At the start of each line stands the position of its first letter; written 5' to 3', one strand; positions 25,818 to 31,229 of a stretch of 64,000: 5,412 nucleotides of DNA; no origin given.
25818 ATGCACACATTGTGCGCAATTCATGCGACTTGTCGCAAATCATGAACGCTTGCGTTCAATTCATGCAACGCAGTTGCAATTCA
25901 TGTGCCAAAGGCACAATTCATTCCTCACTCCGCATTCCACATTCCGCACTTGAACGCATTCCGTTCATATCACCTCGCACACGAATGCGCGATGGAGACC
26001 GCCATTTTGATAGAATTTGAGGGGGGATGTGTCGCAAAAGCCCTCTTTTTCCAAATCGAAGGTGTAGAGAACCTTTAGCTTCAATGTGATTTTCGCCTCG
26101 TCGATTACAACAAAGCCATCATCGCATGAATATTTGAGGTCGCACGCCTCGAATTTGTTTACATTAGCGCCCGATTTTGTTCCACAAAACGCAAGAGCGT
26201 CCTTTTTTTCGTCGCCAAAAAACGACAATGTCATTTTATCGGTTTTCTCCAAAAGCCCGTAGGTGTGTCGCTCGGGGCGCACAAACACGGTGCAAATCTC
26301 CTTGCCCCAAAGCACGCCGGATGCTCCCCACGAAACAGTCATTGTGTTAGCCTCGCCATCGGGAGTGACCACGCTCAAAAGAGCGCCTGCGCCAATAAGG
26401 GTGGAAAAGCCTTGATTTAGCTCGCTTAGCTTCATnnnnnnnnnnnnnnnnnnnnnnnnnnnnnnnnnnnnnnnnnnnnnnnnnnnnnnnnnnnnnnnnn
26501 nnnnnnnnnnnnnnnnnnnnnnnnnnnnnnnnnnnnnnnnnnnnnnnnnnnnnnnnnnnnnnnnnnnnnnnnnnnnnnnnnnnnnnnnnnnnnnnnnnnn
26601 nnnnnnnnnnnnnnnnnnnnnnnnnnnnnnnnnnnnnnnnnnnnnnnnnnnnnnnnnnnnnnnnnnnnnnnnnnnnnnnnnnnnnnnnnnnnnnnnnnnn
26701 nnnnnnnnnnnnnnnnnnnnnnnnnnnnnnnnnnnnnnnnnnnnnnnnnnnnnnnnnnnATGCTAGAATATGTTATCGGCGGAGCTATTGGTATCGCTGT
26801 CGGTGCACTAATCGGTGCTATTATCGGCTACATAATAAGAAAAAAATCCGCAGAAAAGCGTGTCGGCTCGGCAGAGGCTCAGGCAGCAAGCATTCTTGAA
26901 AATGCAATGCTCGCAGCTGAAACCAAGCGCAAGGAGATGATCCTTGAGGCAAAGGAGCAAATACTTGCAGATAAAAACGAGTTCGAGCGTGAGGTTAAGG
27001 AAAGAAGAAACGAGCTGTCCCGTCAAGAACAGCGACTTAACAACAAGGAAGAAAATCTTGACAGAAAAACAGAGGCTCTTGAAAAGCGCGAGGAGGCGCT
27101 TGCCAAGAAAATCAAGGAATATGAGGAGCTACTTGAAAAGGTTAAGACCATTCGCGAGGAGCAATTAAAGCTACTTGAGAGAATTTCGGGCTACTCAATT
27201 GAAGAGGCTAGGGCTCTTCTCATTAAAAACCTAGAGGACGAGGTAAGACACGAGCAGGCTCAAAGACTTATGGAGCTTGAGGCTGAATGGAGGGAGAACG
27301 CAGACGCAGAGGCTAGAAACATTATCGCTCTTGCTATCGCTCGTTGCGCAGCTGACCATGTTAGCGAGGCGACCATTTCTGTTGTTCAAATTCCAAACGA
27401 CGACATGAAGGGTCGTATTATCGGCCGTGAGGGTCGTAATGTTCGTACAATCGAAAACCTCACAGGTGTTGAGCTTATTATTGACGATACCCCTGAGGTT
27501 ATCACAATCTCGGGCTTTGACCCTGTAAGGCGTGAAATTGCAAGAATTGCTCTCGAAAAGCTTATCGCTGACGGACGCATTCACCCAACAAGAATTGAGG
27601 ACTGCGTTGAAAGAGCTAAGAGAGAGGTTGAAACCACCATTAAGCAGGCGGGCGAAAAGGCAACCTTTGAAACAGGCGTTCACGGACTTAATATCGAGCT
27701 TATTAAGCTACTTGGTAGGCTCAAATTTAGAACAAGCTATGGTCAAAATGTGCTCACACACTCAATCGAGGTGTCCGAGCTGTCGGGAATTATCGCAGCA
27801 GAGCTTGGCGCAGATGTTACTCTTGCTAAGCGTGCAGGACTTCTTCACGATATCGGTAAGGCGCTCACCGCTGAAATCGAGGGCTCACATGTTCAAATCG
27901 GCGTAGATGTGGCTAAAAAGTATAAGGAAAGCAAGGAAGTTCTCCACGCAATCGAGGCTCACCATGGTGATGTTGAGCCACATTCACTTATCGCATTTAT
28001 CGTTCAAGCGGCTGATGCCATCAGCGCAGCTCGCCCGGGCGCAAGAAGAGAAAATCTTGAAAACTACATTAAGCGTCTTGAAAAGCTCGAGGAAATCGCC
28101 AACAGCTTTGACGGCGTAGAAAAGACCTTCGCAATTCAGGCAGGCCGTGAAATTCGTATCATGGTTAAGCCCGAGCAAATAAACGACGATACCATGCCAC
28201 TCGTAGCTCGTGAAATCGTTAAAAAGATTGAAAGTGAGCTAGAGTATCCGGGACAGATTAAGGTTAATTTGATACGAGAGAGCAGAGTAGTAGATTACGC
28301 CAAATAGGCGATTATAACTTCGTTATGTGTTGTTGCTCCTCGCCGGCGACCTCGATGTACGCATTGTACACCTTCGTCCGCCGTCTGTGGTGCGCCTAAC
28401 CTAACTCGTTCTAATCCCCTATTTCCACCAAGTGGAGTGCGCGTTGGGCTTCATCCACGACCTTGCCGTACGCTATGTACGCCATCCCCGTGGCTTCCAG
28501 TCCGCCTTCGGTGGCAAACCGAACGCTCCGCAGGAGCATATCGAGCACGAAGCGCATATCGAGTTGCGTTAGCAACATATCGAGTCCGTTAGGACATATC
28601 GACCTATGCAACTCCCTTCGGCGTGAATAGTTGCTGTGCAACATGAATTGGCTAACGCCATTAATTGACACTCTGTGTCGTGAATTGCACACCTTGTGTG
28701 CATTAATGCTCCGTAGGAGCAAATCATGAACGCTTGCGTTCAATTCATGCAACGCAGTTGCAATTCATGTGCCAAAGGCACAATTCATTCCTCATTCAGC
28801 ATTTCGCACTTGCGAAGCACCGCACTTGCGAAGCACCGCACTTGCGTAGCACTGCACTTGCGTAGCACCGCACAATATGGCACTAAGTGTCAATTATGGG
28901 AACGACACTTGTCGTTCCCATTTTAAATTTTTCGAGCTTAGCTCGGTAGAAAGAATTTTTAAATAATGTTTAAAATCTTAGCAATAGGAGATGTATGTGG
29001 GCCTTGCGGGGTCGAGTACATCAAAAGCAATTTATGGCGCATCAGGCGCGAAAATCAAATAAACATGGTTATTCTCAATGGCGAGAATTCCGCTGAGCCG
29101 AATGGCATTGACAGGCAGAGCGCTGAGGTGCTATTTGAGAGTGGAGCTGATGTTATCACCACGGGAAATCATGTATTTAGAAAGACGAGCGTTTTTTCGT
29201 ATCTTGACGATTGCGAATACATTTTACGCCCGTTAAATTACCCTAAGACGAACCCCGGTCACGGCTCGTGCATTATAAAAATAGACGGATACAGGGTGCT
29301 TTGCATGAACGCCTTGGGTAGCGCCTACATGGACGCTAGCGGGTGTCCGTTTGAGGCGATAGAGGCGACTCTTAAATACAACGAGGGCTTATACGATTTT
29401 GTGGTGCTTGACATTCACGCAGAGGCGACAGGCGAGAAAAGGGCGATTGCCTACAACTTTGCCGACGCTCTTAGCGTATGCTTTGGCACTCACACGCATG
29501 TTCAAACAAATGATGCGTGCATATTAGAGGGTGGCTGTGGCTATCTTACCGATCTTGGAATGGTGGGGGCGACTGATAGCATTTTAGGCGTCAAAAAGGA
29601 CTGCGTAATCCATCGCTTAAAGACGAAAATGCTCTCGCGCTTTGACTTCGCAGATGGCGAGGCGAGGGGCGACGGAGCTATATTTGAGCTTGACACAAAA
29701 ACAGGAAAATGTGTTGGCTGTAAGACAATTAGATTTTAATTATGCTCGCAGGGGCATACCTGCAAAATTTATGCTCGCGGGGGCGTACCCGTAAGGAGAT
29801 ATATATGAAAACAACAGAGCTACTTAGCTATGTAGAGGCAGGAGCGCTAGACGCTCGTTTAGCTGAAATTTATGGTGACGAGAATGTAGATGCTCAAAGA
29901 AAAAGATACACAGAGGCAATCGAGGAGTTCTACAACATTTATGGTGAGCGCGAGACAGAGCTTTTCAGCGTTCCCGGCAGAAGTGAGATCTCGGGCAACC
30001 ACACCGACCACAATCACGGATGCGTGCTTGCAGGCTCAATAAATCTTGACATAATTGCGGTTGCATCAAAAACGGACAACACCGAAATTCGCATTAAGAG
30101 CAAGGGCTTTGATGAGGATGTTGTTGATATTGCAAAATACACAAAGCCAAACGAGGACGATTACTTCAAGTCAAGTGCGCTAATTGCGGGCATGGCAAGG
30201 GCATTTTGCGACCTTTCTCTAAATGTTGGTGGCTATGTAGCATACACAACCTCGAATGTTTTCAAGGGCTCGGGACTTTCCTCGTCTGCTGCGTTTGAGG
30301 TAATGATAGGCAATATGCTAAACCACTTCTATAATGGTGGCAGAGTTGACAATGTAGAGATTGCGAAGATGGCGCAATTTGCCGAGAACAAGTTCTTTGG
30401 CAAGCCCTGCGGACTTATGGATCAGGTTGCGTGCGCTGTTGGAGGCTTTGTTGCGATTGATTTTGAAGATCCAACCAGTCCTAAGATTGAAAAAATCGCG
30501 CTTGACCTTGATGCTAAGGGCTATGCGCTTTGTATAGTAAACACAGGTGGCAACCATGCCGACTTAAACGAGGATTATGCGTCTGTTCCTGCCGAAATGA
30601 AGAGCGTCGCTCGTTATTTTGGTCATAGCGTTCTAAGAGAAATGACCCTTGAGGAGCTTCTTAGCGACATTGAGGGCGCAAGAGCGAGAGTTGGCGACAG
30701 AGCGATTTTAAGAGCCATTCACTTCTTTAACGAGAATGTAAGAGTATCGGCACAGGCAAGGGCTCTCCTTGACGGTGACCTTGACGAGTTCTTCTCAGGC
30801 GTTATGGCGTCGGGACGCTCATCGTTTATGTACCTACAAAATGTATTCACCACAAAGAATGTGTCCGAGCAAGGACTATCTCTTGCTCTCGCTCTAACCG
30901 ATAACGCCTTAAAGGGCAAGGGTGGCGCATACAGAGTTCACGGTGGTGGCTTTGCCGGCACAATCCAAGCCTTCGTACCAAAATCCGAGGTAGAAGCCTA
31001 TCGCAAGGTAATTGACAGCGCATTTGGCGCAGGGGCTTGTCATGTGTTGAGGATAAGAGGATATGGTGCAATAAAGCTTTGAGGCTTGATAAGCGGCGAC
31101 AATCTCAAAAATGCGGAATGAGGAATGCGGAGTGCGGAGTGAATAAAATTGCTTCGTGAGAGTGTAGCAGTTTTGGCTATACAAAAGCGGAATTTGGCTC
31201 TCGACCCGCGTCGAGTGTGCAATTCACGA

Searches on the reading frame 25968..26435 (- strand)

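Call 23: search_protein_families(library=pfam, proteins=[window:25968-26435:-])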
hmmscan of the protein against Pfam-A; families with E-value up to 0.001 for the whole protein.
window:25968-26435:- (156 aa): 1 family
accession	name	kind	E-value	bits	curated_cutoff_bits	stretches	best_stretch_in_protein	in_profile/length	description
PF01613.24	Flavin_Reduct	-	8.7e-13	49.1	27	1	21-155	9-128/153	Flavin reductase like domain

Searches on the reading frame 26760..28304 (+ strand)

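Call 23: search_protein_families(library=pfam, proteins=[window:26760-28304:+])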
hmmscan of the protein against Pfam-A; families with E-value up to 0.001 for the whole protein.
window:26760-28304:+ (515 aa): 4 families
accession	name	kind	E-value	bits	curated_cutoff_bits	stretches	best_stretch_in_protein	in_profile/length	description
PF12072.13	RNase_Y_N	-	1.9e-56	191.2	32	1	10-200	4-201/201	RNase Y N-terminal region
PF01966.28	HD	-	3.2e-20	73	22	1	331-423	1-115/116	HD domain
PF00013.35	KH_1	-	1.2e-09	38.2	21.5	1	208-266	3-65/66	KH domain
PF08668.18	HDOD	-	3.1e-05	24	22.9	1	330-393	94-158/196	HDOD domain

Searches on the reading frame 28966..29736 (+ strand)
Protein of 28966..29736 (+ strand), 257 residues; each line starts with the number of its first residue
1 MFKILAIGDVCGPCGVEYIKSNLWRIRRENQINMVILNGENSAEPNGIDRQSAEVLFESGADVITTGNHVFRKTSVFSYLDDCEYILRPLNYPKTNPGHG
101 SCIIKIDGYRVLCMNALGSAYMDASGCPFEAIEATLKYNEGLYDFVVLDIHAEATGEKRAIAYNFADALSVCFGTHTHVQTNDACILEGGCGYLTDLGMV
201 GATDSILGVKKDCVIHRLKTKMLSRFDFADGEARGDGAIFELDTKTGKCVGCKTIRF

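Call 23: search_protein_families(library=pfam, proteins=[window:28966-29736:+])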
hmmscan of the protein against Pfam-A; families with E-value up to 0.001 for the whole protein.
window:28966-29736:+ (257 aa): 2 families
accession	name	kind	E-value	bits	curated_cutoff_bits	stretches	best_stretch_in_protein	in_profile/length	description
PF13277.11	YmdB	-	9.7e-83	277.7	27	1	5-255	1-253/253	YmdB-like protein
PF00149.33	Metallophos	-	0.00016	22.6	21.5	1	2-179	1-190/191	Calcineurin-like phosphoesterase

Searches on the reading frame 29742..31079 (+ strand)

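Call 23: search_protein_families(library=pfam, proteins=[window:29742-31079:+])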
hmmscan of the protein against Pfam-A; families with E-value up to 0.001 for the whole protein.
window:29742-31079:+ (446 aa): 2 families
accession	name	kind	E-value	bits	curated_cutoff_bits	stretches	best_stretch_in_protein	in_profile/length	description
PF10509.15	GalKase_gal_bdg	-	1.4e-16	60.2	23.1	1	61-110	1-49/49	Galactokinase galactose-binding signature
PF00288.32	GHMP_kinases_N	-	4.9e-16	59.2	22.3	1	147-235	2-87/87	GHMP kinases N terminal domain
